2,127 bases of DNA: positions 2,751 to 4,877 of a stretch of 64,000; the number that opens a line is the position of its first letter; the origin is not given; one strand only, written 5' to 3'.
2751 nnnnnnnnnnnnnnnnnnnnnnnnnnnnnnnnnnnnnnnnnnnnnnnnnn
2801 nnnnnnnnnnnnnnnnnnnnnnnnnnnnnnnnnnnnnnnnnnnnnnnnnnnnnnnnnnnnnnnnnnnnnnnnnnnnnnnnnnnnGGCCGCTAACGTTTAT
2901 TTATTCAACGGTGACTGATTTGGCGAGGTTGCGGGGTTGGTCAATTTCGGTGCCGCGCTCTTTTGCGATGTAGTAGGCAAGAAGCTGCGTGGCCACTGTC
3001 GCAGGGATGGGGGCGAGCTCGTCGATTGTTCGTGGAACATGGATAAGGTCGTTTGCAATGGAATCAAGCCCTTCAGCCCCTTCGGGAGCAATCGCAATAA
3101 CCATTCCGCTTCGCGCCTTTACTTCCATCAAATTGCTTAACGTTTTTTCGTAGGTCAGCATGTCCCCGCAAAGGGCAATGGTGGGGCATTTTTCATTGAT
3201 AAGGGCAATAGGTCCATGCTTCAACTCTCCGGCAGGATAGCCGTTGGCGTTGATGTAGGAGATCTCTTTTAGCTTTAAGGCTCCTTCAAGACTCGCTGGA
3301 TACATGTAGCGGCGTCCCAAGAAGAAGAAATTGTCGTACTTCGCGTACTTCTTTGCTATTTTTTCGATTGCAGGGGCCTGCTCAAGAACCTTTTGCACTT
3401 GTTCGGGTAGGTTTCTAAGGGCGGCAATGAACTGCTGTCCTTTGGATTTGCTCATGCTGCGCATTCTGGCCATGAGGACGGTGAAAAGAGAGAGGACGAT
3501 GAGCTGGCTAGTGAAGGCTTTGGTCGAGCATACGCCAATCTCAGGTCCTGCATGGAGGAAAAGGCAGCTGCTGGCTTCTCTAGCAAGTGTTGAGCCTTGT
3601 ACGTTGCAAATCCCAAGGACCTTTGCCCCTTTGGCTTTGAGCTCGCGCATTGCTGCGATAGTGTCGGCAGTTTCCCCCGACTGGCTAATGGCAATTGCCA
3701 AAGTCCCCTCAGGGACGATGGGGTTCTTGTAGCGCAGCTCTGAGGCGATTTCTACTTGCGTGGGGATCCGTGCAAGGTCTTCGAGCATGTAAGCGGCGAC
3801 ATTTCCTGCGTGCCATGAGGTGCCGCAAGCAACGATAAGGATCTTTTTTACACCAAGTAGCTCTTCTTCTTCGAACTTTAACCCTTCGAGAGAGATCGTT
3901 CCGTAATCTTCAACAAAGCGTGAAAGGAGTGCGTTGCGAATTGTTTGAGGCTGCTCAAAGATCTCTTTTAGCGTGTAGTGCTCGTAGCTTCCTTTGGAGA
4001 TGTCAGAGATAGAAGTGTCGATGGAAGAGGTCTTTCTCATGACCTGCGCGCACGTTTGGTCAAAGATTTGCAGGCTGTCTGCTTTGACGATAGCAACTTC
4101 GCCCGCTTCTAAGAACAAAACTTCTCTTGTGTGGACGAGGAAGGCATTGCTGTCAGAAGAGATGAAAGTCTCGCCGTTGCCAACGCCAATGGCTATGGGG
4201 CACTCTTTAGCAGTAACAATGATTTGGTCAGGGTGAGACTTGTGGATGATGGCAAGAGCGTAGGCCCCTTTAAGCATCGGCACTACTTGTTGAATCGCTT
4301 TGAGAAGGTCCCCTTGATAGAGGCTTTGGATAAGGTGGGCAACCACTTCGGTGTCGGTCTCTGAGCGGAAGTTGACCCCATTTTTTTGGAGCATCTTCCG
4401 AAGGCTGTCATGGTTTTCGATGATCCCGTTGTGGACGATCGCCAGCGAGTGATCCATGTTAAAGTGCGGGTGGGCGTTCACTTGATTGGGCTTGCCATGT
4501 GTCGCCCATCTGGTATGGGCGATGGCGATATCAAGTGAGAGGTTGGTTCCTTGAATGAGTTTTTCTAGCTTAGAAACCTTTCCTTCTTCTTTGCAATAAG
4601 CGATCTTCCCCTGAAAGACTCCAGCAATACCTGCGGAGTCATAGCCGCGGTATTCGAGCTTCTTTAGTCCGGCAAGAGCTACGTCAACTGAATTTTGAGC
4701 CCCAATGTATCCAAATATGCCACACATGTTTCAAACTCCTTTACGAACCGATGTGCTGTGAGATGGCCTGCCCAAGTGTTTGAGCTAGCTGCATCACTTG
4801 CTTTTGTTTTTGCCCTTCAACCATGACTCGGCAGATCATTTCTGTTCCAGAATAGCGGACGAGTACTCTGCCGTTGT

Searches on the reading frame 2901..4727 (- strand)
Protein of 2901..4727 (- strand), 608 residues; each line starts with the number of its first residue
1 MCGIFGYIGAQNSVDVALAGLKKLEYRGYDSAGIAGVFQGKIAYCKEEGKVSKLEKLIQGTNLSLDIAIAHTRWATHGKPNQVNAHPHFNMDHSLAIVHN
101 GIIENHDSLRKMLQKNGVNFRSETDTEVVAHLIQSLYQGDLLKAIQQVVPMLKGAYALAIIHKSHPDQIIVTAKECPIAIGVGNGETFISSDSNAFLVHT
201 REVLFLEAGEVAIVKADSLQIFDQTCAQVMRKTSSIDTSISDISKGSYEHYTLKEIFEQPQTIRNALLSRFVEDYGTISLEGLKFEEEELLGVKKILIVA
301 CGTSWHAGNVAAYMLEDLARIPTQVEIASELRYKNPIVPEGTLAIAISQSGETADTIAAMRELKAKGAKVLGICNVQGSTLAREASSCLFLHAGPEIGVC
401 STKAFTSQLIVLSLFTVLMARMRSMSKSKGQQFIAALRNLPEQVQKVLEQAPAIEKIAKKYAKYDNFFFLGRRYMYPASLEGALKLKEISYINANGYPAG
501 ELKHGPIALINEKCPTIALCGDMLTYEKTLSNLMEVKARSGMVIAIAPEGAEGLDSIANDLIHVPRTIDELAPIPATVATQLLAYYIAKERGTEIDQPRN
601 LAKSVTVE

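Call 63: find_encoding_contigs(protein=window:2901-4727:-, flank=10000, max_places=4)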
Protein window:2901-4727:- (608 aa): 7 contigs read that carry it; 4 places shown.
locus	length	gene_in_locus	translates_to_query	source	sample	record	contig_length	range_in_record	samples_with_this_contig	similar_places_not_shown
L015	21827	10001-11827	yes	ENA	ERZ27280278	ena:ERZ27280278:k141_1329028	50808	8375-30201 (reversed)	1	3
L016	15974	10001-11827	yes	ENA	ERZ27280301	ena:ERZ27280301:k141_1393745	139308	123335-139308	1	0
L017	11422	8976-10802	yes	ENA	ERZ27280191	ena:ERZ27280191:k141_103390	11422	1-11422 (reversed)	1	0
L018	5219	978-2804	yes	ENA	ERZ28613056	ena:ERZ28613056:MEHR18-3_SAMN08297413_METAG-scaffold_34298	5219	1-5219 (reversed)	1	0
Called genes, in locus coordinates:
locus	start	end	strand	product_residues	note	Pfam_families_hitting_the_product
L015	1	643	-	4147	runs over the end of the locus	PF12340:DUF3638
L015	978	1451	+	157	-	PF02620:YceD (faint)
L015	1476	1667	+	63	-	PF01783:Ribosomal_L32p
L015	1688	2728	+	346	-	PF02504:FA_synthesis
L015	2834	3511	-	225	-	PF04028:DUF374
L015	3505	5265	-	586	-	PF07578:LAB_N, PF02684:LpxB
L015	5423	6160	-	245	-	PF00535:Glycos_transf_2, PF10111:Glyco_tranf_2_2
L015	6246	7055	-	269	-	PF12697:Abhydrolase_6 (weak), PF00326:Peptidase_S9 (weak)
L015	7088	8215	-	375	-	PF01743:PolyA_pol, PF12626:PolyA_pol_arg_C (faint), PF12627:PolyA_pol_RNAbd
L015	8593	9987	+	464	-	PF02878:PGM_PMM_I, PF02879:PGM_PMM_II, PF02880:PGM_PMM_III, PF00408:PGM_PMM_IV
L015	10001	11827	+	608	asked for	PF13522:GATase_6, PF13537:GATase_7, PF01380:SIS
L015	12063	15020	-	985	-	-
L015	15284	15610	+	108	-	-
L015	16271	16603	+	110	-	-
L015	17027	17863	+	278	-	PF05114:MbnB_TglH_ChrH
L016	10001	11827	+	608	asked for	PF13522:GATase_6, PF13537:GATase_7, PF01380:SIS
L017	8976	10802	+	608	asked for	PF13522:GATase_6, PF13537:GATase_7, PF01380:SIS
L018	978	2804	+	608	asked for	PF13522:GATase_6, PF13537:GATase_7, PF01380:SIS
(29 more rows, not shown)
